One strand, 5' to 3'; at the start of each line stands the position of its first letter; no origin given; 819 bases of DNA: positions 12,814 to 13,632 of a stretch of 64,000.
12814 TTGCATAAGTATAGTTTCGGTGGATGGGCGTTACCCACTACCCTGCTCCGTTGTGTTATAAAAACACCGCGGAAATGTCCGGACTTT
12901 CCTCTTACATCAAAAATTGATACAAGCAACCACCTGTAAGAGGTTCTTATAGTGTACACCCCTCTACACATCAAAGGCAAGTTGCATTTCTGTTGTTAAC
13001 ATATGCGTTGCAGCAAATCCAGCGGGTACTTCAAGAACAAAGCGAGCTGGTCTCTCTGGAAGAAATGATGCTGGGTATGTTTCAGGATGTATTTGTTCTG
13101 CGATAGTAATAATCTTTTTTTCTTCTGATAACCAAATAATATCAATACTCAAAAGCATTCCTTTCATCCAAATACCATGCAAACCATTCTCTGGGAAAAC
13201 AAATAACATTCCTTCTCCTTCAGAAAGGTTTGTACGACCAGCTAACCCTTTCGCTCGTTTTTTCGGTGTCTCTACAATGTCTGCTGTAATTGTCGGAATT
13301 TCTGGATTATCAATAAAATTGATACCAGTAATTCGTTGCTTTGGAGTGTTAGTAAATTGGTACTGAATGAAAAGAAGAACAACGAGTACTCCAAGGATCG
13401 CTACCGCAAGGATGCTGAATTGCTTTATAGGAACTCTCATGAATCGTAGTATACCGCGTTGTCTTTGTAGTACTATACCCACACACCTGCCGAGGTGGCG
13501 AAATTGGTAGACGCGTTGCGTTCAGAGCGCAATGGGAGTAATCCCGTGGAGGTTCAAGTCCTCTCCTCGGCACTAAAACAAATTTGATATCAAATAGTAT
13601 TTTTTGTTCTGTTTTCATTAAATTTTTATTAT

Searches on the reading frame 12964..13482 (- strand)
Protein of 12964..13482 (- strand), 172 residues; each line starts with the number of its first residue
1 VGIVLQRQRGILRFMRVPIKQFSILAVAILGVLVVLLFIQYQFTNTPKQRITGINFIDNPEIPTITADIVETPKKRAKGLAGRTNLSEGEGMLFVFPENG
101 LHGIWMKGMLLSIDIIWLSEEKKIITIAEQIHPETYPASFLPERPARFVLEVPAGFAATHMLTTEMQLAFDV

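Call 4: search_protein_families(library=pfam, proteins=[window:12964-13482:-], max_evalue=0.01)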
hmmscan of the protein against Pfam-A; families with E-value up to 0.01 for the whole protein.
window:12964-13482:- (172 aa): 1 family
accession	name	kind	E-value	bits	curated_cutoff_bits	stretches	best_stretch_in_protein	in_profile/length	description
PF02643.20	DUF192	-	3e-26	91.8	27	1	65-169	1-95/96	Uncharacterized ACR, COG1430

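Call 37: find_homologous_proteins(query=window:12964-13479:-)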
Query window:12964-13479:- (171 aa): 251 proteins with E <= 0.001 among 316 candidates; the best 120 are listed.
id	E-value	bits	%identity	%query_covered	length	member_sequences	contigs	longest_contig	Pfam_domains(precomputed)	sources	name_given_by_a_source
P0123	6.3e-98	343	100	92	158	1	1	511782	PF02643.21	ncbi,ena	-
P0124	5.4e-34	135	60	58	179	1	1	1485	PF02643.21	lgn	-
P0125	2.2e-32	130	39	88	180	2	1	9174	PF02643.21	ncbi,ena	-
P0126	3.5e-32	129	59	58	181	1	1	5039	PF02643.21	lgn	-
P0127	4.7e-32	129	61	58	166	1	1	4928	PF02643.21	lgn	-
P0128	6.0e-32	129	44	87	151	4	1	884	PF02643.21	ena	-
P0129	1.8e-31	127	58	57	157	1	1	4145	PF02643.21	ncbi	-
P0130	3.3e-31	126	42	82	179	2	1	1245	PF02643.21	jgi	jgi:uncharacterized protein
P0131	3.9e-31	126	58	56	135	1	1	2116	PF02643.21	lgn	-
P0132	8.6e-30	122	61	54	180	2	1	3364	PF02643.21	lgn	-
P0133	1.8e-29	121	47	77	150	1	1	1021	PF02643.21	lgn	-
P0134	1.3e-28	118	41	85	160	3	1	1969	PF02643.21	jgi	-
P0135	2.2e-28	117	44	73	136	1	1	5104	PF02643.21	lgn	-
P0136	2.9e-28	117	60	54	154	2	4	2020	PF02643.21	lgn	-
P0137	3.3e-28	117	55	56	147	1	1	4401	PF02643.21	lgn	-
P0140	5.8e-28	116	47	77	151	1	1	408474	PF02643.21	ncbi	-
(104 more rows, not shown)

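Call 40: find_encoding_contigs(protein=P0140, flank=7000, max_places=1)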
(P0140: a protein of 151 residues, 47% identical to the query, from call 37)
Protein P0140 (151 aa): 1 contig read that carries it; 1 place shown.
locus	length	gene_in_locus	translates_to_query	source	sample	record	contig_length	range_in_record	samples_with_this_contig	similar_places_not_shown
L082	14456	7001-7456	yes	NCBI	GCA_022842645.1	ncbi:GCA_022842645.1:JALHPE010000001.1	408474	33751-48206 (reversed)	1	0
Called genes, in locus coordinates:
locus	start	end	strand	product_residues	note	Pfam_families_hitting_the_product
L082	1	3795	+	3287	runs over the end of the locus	-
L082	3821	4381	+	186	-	PF04011:LemA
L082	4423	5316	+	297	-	PF01435:Peptidase_M48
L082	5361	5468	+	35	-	-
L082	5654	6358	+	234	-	-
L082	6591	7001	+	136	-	PF08570:DUF1761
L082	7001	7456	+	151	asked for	PF02643:DUF192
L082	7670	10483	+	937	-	PF03477:ATP-cone, PF00317:Ribonuc_red_lgN, PF02867:Ribonuc_red_lgC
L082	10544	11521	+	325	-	PF00268:Ribonuc_red_sm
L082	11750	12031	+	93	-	-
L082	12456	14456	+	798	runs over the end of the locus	PF00515:TPR_1 (faint), PF07719:TPR_2 (faint), PF13181:TPR_8 (faint), PF13428:TPR_14 (faint), PF21033:RMD1-3 (faint), PF23914:TPR_CcmH_CycH (weak), PF14559:TPR_19, PF13432:TPR_16 (weak), +3 more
